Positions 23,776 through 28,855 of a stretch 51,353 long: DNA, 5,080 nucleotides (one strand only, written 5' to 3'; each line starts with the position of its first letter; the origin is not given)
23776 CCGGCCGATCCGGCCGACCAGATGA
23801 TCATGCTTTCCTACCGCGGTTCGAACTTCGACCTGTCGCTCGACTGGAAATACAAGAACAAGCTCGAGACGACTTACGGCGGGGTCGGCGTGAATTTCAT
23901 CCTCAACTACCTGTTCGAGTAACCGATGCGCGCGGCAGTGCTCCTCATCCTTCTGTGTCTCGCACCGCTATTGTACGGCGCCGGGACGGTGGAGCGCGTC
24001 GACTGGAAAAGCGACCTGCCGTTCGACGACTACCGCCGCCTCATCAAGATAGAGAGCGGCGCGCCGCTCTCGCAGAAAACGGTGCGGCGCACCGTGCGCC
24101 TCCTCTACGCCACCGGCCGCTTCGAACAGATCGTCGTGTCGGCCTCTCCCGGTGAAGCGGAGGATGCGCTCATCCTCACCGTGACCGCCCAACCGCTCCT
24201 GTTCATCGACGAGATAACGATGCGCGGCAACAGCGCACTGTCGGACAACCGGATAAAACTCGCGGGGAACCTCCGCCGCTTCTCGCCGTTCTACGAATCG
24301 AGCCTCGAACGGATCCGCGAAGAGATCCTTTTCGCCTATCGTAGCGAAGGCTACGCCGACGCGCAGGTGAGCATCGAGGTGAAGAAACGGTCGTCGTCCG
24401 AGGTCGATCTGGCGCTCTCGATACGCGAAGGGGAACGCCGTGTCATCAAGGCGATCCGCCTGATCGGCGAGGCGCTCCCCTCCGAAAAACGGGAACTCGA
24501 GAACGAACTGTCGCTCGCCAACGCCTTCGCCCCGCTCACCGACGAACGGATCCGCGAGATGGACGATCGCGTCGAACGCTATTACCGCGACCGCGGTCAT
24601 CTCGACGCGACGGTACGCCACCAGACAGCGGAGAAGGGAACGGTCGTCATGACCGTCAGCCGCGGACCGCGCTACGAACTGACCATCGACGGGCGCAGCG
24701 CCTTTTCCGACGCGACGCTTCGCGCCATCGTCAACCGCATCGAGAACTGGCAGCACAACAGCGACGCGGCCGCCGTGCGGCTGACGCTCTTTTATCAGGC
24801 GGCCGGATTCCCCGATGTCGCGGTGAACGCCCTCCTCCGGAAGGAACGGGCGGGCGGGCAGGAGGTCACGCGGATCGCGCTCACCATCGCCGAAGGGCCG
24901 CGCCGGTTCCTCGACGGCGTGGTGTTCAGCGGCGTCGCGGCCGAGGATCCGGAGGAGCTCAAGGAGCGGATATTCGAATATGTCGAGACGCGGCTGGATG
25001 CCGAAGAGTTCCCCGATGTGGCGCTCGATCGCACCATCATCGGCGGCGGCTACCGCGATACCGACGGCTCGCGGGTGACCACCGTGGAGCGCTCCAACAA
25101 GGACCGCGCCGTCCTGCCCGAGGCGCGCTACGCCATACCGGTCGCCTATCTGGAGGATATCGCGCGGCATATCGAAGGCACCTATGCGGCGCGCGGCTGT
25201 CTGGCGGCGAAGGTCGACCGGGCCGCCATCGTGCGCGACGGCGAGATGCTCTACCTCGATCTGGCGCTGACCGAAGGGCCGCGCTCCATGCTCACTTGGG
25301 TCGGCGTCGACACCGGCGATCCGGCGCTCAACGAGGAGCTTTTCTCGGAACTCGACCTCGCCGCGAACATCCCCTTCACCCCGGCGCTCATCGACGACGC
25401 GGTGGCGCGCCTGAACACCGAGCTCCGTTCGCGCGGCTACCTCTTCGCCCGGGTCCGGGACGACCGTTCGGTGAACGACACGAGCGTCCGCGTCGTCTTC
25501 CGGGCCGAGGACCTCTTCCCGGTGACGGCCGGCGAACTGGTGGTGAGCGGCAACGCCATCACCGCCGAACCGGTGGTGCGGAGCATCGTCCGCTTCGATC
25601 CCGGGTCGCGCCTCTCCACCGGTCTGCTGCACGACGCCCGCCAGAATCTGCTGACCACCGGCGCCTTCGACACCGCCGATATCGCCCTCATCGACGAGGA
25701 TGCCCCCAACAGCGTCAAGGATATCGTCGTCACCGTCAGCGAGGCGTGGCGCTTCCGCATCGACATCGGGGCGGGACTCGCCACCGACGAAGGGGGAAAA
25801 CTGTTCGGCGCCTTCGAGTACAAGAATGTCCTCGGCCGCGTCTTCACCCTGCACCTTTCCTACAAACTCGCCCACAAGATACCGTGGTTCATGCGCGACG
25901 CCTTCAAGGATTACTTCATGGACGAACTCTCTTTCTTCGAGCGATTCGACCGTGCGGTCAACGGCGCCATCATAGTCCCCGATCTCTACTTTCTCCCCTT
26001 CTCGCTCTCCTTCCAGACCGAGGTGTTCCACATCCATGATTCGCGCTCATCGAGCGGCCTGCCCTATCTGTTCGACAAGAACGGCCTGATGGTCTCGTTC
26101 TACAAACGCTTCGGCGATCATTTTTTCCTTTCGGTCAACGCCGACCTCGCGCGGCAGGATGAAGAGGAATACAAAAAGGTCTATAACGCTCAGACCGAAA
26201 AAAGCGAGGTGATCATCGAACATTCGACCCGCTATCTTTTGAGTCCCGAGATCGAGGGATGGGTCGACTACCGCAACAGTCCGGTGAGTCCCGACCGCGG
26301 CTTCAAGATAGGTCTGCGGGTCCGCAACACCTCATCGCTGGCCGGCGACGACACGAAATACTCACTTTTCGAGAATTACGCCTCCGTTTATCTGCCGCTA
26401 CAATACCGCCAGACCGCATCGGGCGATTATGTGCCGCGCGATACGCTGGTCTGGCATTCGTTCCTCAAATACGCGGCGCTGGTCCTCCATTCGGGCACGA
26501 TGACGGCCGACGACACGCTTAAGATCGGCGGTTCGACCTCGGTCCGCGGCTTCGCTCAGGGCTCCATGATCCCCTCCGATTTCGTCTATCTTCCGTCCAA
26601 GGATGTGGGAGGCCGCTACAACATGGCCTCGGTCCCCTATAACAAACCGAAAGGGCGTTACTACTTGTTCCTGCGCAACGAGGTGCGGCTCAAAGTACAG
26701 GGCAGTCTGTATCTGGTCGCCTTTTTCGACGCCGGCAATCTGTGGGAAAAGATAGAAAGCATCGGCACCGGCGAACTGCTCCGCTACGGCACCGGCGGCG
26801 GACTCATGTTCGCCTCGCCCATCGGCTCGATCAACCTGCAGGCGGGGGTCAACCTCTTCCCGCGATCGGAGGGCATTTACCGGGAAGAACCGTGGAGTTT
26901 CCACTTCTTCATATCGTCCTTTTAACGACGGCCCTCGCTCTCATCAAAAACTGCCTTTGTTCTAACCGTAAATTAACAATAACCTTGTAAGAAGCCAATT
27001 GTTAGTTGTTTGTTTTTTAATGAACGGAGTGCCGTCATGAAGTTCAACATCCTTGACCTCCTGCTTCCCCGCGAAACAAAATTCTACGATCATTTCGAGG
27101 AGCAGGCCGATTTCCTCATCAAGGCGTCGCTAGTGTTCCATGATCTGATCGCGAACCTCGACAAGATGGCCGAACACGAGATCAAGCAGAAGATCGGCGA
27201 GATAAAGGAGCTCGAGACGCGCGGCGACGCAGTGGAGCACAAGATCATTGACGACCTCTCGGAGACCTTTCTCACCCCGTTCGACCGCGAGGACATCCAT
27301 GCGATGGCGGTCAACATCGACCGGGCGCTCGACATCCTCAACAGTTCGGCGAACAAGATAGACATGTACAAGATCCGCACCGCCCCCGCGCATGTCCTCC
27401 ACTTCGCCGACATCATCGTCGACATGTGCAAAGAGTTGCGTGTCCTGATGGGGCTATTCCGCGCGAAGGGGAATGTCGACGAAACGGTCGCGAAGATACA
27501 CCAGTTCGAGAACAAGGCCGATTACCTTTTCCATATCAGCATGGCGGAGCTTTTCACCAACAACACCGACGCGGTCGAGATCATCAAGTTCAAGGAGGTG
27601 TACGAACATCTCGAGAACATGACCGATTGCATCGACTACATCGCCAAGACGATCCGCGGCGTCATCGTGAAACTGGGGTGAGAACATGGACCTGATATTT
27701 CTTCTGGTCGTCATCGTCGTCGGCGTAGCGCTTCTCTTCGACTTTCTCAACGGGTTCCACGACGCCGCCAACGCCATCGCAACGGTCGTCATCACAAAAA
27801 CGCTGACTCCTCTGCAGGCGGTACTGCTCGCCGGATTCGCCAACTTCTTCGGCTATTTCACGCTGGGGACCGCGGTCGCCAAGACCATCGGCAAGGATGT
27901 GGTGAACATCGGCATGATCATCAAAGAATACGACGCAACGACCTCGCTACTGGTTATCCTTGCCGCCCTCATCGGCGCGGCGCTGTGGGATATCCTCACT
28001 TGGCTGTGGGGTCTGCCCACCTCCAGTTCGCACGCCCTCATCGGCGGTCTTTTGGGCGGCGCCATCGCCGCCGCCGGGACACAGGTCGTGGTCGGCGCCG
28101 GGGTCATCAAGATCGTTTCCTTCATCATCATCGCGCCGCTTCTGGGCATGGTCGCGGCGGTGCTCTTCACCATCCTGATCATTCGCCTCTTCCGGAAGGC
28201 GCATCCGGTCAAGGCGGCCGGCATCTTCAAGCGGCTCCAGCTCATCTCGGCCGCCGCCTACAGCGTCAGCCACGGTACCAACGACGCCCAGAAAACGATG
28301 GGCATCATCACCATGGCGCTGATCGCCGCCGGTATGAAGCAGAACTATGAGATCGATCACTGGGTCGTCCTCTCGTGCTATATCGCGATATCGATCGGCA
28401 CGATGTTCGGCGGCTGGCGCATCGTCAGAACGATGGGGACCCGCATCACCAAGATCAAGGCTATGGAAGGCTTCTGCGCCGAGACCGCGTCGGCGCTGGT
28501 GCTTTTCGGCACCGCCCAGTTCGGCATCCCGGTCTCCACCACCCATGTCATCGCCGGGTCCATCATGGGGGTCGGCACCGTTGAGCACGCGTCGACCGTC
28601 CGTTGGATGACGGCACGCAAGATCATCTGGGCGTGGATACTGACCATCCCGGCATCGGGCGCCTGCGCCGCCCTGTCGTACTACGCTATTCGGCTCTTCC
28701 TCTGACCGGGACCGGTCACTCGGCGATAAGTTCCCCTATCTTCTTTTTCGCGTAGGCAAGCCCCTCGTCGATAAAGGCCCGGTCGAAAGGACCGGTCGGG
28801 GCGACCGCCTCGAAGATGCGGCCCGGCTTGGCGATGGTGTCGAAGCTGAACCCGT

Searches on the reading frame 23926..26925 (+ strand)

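Call 44: search_protein_families(library=pfam, proteins=[window:23926-26925:+], max_evalue=0.0001)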
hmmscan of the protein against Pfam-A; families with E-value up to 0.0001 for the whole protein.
window:23926-26925:+ (999 aa): 4 families
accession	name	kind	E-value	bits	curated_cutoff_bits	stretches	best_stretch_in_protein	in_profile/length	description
PF07244.20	POTRA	-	3e-34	118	21.3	1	94-169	3-79/79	Surface antigen variable number repeat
PF01103.29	Omp85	-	8.5e-20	71.9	24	1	691-997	35-322/325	Omp85 superfamily domain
PF08479.16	POTRA_2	-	1.4e-08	34.9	24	0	203-247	30-76/76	POTRA domain, ShlB-type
PF25280.1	POTRA2_Toc75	-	6.5e-05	23.5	27.5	0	204-247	67-111/112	Toc75-like, second POTRA domain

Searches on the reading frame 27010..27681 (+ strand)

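Call 44: search_protein_families(library=pfam, proteins=[window:27010-27681:+], max_evalue=0.0001)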
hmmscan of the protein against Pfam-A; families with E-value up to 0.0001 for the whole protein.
window:27010-27681:+ (223 aa): 1 family
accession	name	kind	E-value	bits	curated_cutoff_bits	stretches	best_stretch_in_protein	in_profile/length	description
PF01865.21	PhoU_div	-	2.6e-19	69.9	24.4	1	20-220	8-213/214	Protein of unknown function DUF47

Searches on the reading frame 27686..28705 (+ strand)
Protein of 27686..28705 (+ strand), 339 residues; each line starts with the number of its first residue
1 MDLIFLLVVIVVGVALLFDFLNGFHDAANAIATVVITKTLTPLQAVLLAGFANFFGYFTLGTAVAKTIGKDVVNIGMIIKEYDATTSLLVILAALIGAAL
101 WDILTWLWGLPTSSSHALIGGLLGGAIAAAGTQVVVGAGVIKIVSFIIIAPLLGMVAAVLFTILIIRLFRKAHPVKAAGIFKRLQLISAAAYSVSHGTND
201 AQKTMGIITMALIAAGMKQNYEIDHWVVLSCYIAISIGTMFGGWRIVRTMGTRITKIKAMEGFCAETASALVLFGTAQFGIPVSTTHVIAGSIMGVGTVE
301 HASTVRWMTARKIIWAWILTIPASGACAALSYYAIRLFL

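Call 44: search_protein_families(library=pfam, proteins=[window:27686-28705:+], max_evalue=0.0001)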
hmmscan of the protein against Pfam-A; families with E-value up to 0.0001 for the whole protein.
window:27686-28705:+ (339 aa): 1 family
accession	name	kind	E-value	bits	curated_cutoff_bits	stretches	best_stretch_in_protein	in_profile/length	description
PF01384.25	PHO4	-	4.3e-93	312.5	33.7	1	22-327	1-349/350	Phosphate transporter family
